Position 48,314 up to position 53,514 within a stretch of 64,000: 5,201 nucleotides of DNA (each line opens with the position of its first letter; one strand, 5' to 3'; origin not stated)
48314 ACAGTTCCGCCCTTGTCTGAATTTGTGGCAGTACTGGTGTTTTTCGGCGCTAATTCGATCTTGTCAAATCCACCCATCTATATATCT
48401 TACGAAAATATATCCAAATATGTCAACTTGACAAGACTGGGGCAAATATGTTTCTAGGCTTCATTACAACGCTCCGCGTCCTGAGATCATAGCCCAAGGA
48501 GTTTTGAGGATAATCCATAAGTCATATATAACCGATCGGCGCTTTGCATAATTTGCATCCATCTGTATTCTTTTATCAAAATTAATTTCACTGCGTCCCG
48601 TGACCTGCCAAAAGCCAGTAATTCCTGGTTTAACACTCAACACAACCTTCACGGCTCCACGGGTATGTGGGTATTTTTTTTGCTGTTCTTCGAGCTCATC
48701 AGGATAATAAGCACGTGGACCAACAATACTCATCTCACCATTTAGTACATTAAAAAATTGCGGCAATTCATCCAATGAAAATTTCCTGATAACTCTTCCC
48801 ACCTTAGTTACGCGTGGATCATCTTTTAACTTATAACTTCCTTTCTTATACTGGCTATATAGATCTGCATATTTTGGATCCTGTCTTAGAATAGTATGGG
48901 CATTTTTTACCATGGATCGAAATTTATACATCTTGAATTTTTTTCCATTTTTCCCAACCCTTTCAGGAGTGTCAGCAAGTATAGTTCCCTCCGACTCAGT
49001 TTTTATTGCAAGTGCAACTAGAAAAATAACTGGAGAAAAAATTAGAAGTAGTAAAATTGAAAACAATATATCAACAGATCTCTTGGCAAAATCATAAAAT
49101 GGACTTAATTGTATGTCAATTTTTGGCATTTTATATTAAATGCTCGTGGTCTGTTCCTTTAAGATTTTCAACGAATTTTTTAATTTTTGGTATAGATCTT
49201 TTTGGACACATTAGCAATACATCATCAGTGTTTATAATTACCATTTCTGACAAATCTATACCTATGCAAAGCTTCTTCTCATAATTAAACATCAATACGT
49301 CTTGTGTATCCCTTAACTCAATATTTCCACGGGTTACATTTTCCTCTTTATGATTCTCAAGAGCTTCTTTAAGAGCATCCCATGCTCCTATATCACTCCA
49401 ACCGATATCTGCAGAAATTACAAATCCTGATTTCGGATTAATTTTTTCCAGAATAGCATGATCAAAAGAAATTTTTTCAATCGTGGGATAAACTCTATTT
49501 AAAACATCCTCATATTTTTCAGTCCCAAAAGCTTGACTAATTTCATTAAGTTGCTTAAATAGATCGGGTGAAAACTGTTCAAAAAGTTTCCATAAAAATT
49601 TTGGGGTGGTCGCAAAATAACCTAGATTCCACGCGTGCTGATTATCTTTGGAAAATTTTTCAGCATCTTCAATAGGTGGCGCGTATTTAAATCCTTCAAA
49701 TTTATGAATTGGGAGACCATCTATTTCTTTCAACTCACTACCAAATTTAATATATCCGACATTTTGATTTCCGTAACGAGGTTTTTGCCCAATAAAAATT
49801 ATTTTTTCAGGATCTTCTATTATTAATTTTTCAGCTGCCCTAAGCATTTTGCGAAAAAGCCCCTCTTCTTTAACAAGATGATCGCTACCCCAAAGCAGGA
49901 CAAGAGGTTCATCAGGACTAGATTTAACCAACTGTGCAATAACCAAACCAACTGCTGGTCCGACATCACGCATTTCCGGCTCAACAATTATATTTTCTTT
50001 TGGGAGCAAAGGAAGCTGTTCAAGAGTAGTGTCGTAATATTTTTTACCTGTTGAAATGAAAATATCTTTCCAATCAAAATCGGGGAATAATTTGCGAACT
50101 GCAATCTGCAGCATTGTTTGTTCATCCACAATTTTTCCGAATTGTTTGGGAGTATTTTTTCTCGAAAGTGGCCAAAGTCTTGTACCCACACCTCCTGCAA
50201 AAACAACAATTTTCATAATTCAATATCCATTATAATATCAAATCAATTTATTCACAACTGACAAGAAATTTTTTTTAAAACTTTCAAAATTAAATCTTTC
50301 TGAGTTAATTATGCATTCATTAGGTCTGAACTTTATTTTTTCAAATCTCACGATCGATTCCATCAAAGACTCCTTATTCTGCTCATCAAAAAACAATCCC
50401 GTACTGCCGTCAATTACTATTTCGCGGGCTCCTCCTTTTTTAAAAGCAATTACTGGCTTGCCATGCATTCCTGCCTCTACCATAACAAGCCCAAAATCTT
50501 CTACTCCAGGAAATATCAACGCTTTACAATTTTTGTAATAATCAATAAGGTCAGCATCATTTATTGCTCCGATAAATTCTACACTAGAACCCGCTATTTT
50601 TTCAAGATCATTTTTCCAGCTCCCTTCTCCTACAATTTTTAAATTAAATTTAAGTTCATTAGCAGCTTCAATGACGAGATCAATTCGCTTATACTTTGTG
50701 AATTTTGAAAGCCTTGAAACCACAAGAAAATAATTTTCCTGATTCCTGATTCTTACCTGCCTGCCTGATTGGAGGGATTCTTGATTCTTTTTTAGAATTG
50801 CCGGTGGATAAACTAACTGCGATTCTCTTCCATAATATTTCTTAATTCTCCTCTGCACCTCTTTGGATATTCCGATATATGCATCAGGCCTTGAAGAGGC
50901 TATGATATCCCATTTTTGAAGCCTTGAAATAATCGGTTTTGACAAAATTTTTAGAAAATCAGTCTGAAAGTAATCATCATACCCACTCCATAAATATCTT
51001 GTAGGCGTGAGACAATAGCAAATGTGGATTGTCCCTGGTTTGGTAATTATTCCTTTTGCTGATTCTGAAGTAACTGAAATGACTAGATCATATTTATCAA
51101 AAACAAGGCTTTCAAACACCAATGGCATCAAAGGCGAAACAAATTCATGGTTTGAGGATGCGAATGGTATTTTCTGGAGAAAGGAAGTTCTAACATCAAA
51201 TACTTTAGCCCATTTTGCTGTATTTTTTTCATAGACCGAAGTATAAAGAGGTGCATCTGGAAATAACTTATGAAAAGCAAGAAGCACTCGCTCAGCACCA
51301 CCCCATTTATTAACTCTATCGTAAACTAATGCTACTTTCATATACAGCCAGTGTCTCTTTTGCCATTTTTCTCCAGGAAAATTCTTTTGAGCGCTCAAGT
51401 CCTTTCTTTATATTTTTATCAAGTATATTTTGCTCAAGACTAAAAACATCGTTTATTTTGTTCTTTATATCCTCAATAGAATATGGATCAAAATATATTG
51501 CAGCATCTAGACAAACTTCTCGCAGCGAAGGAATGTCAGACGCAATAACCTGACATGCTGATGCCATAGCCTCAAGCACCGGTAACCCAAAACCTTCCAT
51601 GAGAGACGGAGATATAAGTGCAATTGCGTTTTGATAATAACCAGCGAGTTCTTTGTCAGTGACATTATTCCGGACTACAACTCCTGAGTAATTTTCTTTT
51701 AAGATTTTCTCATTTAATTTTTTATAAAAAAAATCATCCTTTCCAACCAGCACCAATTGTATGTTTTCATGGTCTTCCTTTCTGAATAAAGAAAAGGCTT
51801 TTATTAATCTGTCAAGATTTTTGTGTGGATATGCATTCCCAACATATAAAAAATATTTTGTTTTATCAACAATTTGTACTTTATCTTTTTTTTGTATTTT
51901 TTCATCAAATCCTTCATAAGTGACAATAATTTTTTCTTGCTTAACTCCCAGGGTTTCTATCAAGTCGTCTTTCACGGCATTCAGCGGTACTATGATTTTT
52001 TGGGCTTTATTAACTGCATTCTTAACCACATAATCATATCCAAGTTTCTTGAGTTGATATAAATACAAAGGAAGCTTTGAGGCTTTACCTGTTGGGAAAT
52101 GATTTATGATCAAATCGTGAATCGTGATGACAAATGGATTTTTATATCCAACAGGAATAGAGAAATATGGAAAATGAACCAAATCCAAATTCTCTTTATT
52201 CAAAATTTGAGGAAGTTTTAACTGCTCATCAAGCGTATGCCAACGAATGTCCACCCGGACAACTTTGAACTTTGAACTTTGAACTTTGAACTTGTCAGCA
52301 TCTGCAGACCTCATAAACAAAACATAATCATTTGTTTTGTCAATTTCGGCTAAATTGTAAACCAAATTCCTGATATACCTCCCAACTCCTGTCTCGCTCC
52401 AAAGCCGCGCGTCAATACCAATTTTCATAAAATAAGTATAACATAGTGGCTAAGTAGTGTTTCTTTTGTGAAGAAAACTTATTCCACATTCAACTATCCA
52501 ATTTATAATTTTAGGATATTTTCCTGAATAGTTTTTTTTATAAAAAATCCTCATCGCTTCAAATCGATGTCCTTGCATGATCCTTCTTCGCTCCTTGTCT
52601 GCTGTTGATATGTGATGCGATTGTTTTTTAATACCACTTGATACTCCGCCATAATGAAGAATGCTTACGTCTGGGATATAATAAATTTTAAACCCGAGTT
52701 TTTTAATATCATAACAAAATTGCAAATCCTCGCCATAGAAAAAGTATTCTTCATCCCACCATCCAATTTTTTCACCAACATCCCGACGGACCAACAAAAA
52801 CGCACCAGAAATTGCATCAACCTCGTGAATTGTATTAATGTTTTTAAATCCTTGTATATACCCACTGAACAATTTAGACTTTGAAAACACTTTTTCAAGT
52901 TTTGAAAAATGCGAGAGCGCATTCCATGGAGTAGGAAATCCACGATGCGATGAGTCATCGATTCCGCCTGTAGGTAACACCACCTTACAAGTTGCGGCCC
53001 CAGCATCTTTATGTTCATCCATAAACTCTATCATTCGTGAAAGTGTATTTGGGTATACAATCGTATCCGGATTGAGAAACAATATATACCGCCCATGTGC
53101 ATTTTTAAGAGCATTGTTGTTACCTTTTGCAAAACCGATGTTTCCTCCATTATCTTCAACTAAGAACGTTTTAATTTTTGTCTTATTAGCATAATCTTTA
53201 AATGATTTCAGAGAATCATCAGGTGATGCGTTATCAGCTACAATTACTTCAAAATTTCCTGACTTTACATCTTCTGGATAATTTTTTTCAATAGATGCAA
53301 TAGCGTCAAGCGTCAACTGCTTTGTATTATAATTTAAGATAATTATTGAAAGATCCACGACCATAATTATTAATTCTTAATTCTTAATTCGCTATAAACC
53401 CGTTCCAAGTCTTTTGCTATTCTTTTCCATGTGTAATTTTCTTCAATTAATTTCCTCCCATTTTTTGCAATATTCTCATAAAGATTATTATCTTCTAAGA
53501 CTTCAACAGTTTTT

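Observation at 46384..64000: Seventeen-kilobase surface-glycosylation locus with the parts list of a lipid-linked, en-bloc (Pgl-like) glycosylation pathway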

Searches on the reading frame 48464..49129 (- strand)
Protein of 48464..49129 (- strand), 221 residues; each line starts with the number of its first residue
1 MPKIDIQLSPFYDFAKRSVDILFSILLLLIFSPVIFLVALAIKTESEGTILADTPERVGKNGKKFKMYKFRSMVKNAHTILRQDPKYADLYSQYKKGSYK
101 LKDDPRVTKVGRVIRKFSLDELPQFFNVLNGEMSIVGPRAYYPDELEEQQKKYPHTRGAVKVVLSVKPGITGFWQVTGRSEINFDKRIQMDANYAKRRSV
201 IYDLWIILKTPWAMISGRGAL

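Call 3: search_protein_families(library=pfam, proteins=[window:48464-49129:-], max_evalue=0.01)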
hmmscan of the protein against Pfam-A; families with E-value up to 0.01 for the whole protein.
window:48464-49129:- (221 aa): 1 family
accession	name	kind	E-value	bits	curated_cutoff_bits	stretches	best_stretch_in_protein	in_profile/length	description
PF02397.22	Bac_transf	-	6.2e-62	208.7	27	1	16-215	1-178/179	Bacterial sugar transferase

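Call 14: search_protein_families(library=ncbifam, proteins=[window:48464-49129:-], max_evalue=0.01)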
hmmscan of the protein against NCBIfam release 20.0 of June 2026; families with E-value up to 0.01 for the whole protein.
window:48464-49129:- (221 aa): 10 families
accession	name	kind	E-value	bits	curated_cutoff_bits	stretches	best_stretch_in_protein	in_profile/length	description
TIGR03025.1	EPS_sugtrans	subfamily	1.8e-76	258.1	295.55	1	7-220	249-444/445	exopolysaccharide biosynthesis polyprenyl glycosylphosphotransferase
TIGR03022.1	WbaP_sugtrans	subfamily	4.4e-71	240.5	403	1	13-220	256-455/456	undecaprenyl-phosphate galactose phosphotransferase WbaP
NF052601.1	undeca_RfbP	equivalog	6.6e-65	218.8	330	1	13-215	42-236/244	undecaprenyl-phosphate galactose phosphotransferase family protein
TIGR03023.1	WcaJ_sugtrans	equivalog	1.4e-62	212.4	410.75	1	4-220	248-452/453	undecaprenyl-phosphate glucose phosphotransferase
NF041877.1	EPS_EpsZ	equivalog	1.2e-53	182.5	800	1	10-220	260-458/459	exopolysaccharide biosynthesis polyisoprenyl-phosphate hexose-1-phosphate transferase EpsZ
NF011751.0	PRK15204.1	equivalog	3.2e-47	161.2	907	1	14-217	278-472/476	undecaprenyl-phosphate galactose phosphotransferase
TIGR03013.1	EpsB_2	subfamily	1.4e-43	149.7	393.35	1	13-220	252-442/443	TIGR03013 family XrtA/PEP-CTERM system glycosyltransferase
NF007518.0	PRK10124.1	equivalog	1.6e-36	126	684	1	3-210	261-453/464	undecaprenyl-phosphate glucose phosphotransferase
NF050817.1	PolSacchBiosHfsE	equivalog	3.9e-33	114.9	750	1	14-212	270-457/467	polysaccharide biosynthesis protein HfsE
NF045514.1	glycotran_HepC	equivalog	5.7e-26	91.2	140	1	7-140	108-211/220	heterocyst development glycosyltransferase HepC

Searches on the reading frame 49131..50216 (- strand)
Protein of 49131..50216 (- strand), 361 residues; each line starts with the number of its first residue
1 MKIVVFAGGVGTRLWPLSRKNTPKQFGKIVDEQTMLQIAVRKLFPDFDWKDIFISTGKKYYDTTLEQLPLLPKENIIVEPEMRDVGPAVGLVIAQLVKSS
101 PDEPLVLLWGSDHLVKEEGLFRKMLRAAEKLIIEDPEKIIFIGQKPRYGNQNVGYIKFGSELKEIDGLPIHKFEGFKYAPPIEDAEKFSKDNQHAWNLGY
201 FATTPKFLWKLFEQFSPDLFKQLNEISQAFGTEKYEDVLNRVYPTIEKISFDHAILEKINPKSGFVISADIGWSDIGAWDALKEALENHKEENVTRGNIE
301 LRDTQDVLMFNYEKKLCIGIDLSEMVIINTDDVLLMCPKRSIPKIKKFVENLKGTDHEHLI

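Call 3: search_protein_families(library=pfam, proteins=[window:49131-50216:-], max_evalue=0.01)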
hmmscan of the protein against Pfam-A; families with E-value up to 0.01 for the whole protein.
window:49131-50216:- (361 aa): 3 families
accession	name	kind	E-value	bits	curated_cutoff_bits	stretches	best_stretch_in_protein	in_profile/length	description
PF00483.29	NTP_transferase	-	3.9e-21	76.2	21.2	1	4-289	3-242/245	Nucleotidyl transferase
PF12804.13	NTP_transf_3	-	8.5e-05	23.2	27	1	4-129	2-112/160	MobA-like NTP transferase domain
PF22640.1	ManC_GMP_beta-helix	-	0.00048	20.4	27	1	319-352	22-55/55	MannoseP isomerase/GMP-like beta-helix domain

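Call 14: search_protein_families(library=ncbifam, proteins=[window:49131-50216:-], max_evalue=0.01)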
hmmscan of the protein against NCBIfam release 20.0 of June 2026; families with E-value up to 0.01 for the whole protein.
window:49131-50216:- (361 aa): 5 families
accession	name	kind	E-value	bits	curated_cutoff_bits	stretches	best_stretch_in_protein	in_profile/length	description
TIGR01479.1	GMP_PMI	equivalog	4.2e-60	203.9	372.95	1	3-356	3-349/467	mannose-1-phosphate guanylyltransferase/mannose-6-phosphate isomerase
NF012004.0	PRK15460.1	equivalog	1.5e-41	142.6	859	1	4-359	9-363/478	mannose-1-phosphate guanyltransferase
TIGR03992.1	Arch_glmU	subfamily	0.00026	20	292.1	1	1-129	1-122/393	bifunctional sugar-1-phosphate nucleotidylyltransferase/acetyltransferase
NF041173.1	Sug_nt_acttase_Thmprot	equivalog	0.00049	19.1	600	1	1-130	1-123/405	bifunctional sugar-1-phosphate nucleotidylyltransferase/acetyltransferase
NF001183.0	PRK00155.1-3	subfamily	0.0045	16.3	166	0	5-66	6-63/237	D-ribitol-5-phosphate cytidylyltransferase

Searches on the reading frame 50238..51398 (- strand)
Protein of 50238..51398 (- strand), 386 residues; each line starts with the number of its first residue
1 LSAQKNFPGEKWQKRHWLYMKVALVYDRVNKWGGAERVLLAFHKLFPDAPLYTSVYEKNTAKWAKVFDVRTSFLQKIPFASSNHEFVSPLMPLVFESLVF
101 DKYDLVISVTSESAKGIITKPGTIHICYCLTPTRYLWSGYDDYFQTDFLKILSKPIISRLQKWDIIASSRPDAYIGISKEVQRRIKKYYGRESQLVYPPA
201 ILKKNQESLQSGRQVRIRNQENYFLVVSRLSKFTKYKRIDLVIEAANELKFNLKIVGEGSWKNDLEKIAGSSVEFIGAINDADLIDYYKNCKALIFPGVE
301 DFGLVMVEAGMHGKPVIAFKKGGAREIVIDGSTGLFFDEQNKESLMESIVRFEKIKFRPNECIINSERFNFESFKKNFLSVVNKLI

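Call 3: search_protein_families(library=pfam, proteins=[window:50238-51398:-], max_evalue=0.01)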
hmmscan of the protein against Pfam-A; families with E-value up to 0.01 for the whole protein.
window:50238-51398:- (386 aa): 2 families
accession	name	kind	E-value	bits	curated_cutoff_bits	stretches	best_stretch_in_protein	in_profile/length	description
PF00534.26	Glycos_transf_1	-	6.1e-29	101.2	26.4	1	214-366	8-169/172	Glycosyl transferases group 1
PF13692.12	Glyco_trans_1_4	-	1e-22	81.4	27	1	222-351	2-138/142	Glycosyl transferases group 1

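Call 34: search_protein_families(library=ncbifam, proteins=[window:50238-51398:-], max_evalue=0.0001)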
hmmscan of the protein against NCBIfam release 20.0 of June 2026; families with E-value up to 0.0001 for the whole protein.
window:50238-51398:- (386 aa): 20 families
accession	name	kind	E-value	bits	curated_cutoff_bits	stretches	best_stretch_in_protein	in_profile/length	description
TIGR04157.1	glyco_rSAM_CFB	subfamily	2e-11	43.5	400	1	173-342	172-353/406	TIGR04157 family glycosyltransferase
TIGR03999.1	thiol_BshA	equivalog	2e-09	36.9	273.7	1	211-350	189-333/375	N-acetyl-alpha-D-glucosaminyl L-malate synthase BshA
TIGR03449.1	mycothiol_MshA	equivalog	2.3e-09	36.7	462.5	1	272-347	285-361/406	D-inositol-3-phosphate glycosyltransferase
TIGR04063.1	stp3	hypoth_equivalog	1.2e-08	34.3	442.05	1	226-357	215-362/397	TIGR04063 family PEP-CTERM/XrtA system glycosyltransferase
NF050063.1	ProtGlycPglJ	equivalog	1.5e-08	34.3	500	1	207-350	180-327/363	N-acetylgalactosamine-N,N'-diacetylbacillosaminyl-diphospho-undecaprenol 4-alpha-N-acetylgalactosaminyltransferase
NF012028.0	PRK15484.1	subfamily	4.7e-08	32.5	618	1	266-351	252-340/380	lipopolysaccharide N-acetylglucosaminyltransferase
NF041876.1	EPS_EpsE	equivalog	6.1e-08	32.3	400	1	249-352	244-358/389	exopolysaccharide biosynthesis GT4 family glycosyltransferase EpsE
TIGR04047.1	MSMEG_0565_glyc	hypoth_equivalog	7.4e-08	31.9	259.85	1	270-350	257-336/373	MSMEG_0565 family glycosyltransferase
TIGR02149.1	glgA_Coryne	subfamily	1.1e-07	31.3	302.4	1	278-343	271-337/391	glycogen synthase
TIGR03088.1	stp2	hypoth_equivalog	2.1e-07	30.3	409.05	1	246-354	225-337/374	TIGR03088 family PEP-CTERM/XrtA system glycosyltransferase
NF053787.1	GlcN_PG_synth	equivalog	6.7e-07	28.5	480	1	213-350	189-321/361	N-acetylglucosaminyl phosphatidylglycerol synthase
TIGR02095.1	glgA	subfamily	7.6e-07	28.1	328.45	1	201-351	274-437/477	glycogen/starch synthase, ADP-glucose type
NF038255.1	exopoly_VpsD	equivalog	1.1e-06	27.8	300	1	166-373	152-367/381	VpsD family glycosyltransferase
TIGR02470.1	sucr_synth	equivalog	1.1e-06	27.1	810.4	1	300-360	654-715/784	sucrose synthase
TIGR02468.1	sucrsPsyn_pln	equivalog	1.6e-06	26.2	1143.95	1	299-377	581-663/1051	sucrose-phosphate synthase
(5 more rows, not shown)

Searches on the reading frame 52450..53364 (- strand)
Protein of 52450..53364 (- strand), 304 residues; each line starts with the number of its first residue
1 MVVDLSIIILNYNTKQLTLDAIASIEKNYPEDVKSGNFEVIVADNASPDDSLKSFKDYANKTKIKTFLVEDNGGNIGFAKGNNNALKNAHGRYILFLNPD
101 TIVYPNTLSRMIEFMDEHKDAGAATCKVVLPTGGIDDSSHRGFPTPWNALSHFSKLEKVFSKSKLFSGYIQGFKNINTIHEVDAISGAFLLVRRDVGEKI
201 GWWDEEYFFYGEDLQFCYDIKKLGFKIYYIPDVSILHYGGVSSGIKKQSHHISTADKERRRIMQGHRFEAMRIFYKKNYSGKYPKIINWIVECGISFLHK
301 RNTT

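Call 3: search_protein_families(library=pfam, proteins=[window:52450-53364:-], max_evalue=0.01)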
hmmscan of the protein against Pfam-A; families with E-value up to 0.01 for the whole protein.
window:52450-53364:- (304 aa): 5 families
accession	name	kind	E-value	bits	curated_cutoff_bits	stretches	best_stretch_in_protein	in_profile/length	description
PF00535.33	Glycos_transf_2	-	2.2e-21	76.9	23.3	1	6-160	1-146/168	Glycosyl transferase family 2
PF13641.12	Glyco_tranf_2_3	-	4.5e-14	53.4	27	1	5-238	3-212/230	Glycosyltransferase like family 2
PF13632.12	Glyco_trans_2_3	-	5.6e-10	39.8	27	1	93-268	1-147/198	Glycosyl transferase family group 2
PF13712.12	Glyco_tranf_2_5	-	1.7e-08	34.9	27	1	78-229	41-181/210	Glycosyltransferase like family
PF10111.15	Glyco_tranf_2_2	-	1.1e-06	28.8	27.3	1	9-207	4-185/276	Glycosyltransferase like family 2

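Call 34: search_protein_families(library=ncbifam, proteins=[window:52450-53364:-], max_evalue=0.0001)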
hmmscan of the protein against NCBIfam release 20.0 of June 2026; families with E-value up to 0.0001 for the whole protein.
window:52450-53364:- (304 aa): 15 families
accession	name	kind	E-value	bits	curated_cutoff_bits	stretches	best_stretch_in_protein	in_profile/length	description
NF038302.1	EPS_HpsE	equivalog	1.4e-14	53.8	300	1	3-128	1-124/307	hormogonium polysaccharide biosynthesis glycosyltransferase HpsE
NF047683.1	TeichurnBiosyTuaG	equivalog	4.7e-14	52.6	400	1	5-126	8-122/252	teichuronic acid biosynthesis protein TuaG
TIGR03937.1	PgaC_IcaA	equivalog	1.5e-12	47.2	422.3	1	5-126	47-161/407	poly-beta-1,6-N-acetyl-D-glucosamine synthase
TIGR03111.1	glyc2_xrt_Gpos1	hypoth_equivalog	1.9e-12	46.7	363.95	1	5-230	51-259/439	TIGR03111 family XrtG-associated glycosyltransferase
NF038299.1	EPS_HpsN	equivalog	4.5e-12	45.6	425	1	5-254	3-233/317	hormogonium polysaccharide biosynthesis glycosyltransferase HpsN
NF041875.1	EPS_EpsD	equivalog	3.8e-11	43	370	1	5-242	1-211/325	exopolysaccharide biosynthesis glycosyltransferase EpsD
TIGR01556.1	rhamnosyltran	subfamily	3.8e-11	42.7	200.55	1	33-242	17-205/281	rhamnosyltransferase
NF050050.1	ProtGlycPglI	equivalog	4.8e-11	42.6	500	1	4-119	3-112/306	GalNAc(5)-diNAcBac-PP-undecaprenol beta-1,3-glucosyltransferase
NF007482.0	PRK10073.1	equivalog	6.2e-11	41.9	423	1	4-127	7-121/334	glycosyltransferase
NF053739.1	GlytfEpsEBac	equivalog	1.1e-10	40.9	450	1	5-121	3-113/265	glycosyltransferase EpsE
TIGR04440.1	glyco_TIGR04440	domain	1.7e-08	34.5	70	1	36-132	27-123/215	TIGR00180 family glycosyltransferase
TIGR03965.1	mycofact_glyco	equivalog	5.1e-08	32.2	280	1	30-237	98-280/467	mycofactocin biosynthesis glycosyltransferase MftF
TIGR04283.1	glyco_like_mftF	equivalog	3.5e-07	30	182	1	5-124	1-107/221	TIGR04283 family arsenosugar biosynthesis glycosyltransferase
NF007453.0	PRK10018.1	equivalog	3.6e-05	23.6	382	1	5-115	8-111/280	colanic acid biosynthesis glycosyltransferase WcaA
TIGR04017.1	WcaA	equivalog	3.8e-05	23.4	495.75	1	5-115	7-110/279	colanic acid biosynthesis glycosyltransferase WcaA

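Call 69: search_solved_structures(query=window:52450-53364:-, max_evalue=0.01)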
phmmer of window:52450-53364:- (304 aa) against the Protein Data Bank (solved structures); distinct sequences matched with E-value up to 0.01: 12.
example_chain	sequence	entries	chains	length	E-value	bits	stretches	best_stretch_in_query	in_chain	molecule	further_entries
5tze_C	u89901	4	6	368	3.3e-13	52.5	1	5-120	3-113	Glycosyl transferase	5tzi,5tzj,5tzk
5tz8_A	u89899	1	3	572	7.3e-13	51.4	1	5-120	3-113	Glycosyl transferase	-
8bz4_A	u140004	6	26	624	5.1e-07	32.2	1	3-118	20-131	Glycosyltransferase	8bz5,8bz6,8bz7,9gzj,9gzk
8bz8_A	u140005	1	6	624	5.1e-07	32.2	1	3-118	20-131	Glycosyltransferase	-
2z87_A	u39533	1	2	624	8.9e-07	31.4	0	37-113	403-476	Chondroitin synthase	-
2z86_A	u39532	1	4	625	9e-07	31.4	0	37-113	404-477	Chondroitin synthase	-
6yv7_B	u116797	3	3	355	5.5e-05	25.5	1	6-143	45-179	Glycosyl transferase, family 2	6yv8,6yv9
6yv7_A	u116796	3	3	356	5.5e-05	25.5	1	6-143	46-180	Glycosyl transferase, family 2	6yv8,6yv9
1h7l_A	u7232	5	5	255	7.4e-05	25.1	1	5-121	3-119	SPORE COAT POLYSACCHARIDE BIOSYNTHESIS PROTEIN SPSA | PROTEIN (SPORE COAT POLYSACCHARIDE BIOSYNTHESIS PROTEIN SPSA)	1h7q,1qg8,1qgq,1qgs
8vh7_A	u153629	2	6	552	0.00029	23.2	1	6-127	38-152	Heparosan synthase B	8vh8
8viw_A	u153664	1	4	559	0.0003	23.1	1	6-127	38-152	Heparosan synthase B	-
3bcv_A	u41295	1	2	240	0.0052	19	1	36-220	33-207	Putative glycosyltransferase protein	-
